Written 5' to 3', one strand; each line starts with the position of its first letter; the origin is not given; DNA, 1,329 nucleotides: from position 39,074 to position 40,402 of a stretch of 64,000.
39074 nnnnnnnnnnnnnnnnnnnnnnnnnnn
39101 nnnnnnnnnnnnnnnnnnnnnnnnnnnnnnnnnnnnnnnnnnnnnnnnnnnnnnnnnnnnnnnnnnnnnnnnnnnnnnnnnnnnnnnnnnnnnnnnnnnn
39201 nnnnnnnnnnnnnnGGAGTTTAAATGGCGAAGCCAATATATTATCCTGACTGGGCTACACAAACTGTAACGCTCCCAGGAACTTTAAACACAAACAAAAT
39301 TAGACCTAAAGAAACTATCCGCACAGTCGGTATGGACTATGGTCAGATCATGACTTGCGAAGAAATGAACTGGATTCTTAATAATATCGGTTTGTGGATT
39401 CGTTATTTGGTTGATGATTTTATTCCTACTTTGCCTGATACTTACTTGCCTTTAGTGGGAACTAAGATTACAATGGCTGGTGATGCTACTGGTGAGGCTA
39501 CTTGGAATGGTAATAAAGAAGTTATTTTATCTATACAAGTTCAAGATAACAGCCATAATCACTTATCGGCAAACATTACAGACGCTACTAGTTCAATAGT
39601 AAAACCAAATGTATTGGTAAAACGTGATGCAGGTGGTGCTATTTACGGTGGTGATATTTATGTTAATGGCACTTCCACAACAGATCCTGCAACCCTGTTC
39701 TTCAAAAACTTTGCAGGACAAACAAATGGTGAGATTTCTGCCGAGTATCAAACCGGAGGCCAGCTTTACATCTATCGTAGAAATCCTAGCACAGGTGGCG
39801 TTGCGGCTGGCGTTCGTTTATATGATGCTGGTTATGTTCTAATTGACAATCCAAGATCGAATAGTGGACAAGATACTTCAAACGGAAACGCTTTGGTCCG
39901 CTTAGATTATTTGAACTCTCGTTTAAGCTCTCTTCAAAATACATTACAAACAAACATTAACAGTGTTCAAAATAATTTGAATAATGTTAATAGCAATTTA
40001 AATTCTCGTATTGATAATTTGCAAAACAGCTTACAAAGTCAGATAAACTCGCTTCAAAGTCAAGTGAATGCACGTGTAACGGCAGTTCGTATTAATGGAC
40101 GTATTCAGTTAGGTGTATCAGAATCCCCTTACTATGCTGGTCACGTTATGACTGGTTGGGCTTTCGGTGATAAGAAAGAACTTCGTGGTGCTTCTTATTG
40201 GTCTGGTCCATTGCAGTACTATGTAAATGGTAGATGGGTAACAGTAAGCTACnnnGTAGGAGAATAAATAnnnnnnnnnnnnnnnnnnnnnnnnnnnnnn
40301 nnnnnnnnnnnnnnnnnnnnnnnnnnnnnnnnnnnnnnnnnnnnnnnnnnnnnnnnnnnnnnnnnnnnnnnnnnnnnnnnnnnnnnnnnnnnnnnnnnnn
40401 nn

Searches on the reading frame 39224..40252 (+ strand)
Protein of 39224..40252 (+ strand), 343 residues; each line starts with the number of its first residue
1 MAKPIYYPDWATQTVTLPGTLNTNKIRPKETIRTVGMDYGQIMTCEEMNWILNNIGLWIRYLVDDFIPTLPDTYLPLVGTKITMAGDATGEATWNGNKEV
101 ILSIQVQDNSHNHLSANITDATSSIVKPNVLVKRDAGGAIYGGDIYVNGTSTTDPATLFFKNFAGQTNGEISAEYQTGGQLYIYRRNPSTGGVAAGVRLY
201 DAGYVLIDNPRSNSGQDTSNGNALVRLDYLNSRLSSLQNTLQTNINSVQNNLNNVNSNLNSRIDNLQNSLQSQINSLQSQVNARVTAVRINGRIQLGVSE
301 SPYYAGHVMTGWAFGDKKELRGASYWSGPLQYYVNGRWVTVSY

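Call 20: search_protein_families(library=pfam, proteins=[window:39224-40252:+], max_evalue=0.001)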
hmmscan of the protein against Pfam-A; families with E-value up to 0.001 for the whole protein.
window:39224-40252:+ (343 aa): 3 families
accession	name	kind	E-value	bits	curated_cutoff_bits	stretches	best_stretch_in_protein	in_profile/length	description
PF04513.17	Baculo_PEP_C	-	0.00019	21.9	38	1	227-283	40-96/140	Baculovirus polyhedron envelope protein, PEP, C terminus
PF07464.16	ApoLp-III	-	0.00052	20.6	36.3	1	233-288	55-110/146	Apolipophorin-III precursor (apoLp-III)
PF07889.17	DUF1664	-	0.00097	19.6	34.6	0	234-289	39-93/124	Protein of unknown function (DUF1664)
